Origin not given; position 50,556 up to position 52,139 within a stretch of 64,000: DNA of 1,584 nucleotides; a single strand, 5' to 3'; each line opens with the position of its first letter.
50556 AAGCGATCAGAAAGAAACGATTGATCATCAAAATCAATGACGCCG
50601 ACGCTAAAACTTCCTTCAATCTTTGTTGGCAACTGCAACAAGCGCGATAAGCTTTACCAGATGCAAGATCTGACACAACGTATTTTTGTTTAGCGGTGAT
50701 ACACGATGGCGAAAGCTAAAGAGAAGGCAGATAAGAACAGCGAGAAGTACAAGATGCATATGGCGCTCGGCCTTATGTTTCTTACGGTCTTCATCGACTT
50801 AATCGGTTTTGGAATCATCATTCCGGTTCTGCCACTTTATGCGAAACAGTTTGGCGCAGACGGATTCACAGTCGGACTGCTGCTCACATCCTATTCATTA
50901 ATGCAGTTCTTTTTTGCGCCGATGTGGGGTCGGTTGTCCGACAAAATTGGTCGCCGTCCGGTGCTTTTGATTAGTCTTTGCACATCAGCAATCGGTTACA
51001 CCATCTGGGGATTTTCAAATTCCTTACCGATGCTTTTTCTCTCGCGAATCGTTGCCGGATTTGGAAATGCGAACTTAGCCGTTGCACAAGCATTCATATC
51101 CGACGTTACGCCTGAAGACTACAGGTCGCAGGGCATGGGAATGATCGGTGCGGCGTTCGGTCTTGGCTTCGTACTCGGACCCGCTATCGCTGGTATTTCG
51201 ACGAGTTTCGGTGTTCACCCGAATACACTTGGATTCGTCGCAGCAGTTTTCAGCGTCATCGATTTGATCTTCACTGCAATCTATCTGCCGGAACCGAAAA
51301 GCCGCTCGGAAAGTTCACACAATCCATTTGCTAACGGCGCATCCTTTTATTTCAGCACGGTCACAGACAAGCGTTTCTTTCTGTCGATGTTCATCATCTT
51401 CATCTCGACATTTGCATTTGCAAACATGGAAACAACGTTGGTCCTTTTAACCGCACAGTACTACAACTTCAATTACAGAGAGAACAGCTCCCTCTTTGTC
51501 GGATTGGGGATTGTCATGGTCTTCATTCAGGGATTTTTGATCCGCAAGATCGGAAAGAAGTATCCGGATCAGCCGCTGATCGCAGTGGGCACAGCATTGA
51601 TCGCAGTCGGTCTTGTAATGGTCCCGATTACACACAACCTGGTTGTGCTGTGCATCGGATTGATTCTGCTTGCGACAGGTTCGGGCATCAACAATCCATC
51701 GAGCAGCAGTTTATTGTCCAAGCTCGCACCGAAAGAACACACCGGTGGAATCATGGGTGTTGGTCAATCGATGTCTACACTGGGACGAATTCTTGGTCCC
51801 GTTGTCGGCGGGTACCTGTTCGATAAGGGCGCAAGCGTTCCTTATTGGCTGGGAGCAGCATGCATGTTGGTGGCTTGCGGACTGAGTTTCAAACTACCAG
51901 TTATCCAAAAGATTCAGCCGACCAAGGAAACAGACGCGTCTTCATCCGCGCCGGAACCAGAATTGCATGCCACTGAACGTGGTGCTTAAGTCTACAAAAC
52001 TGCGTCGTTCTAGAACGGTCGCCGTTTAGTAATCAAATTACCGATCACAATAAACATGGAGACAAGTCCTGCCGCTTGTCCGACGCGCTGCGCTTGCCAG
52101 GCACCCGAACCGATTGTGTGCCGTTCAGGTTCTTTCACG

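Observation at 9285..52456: Conserved ~24-bp palindrome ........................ dispersed through intergenic regions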

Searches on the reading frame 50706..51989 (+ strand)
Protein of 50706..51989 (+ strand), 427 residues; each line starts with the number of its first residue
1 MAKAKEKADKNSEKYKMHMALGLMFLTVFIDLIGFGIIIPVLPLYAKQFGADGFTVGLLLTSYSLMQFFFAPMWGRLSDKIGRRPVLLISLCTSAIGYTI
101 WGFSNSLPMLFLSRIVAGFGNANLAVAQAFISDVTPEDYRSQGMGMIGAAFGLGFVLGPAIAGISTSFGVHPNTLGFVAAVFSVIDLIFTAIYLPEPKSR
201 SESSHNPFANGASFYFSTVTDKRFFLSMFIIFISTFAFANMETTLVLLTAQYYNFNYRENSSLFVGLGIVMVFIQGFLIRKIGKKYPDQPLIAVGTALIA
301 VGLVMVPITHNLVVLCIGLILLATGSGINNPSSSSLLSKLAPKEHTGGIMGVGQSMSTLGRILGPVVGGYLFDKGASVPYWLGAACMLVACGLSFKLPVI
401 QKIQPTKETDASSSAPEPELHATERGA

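Call 27: search_protein_families(library=pfam, proteins=[window:50706-51989:+], max_evalue=0.001)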
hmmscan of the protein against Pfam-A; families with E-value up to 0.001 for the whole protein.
window:50706-51989:+ (427 aa): 7 families
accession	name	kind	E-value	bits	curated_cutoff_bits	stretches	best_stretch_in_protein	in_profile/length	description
PF07690.21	MFS_1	-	3.6e-70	237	33.4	2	24-363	1-345/347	Major Facilitator Superfamily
PF00083.30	Sugar_tr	-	4.1e-18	65.9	22.3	2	54-170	46-166/452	Sugar (and other) transporter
PF12832.13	MFS_1_like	-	3.5e-16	59.6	25.2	2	19-164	212-360/373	MFS_1 like family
PF06779.20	MFS_4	-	2.8e-09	37.2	26.3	1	5-168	175-341/364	Uncharacterised MFS-type transporter YbfB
PF03209.21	PUCC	-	3.4e-07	30.1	21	1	94-381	78-369/401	PUCC protein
PF13347.12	MFS_2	-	1.2e-06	27.8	27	0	175-338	174-340/427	MFS/sugar transport protein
PF05977.19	MFS_3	-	0.00034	19.6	27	1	55-421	46-415/524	Transmembrane secretion effector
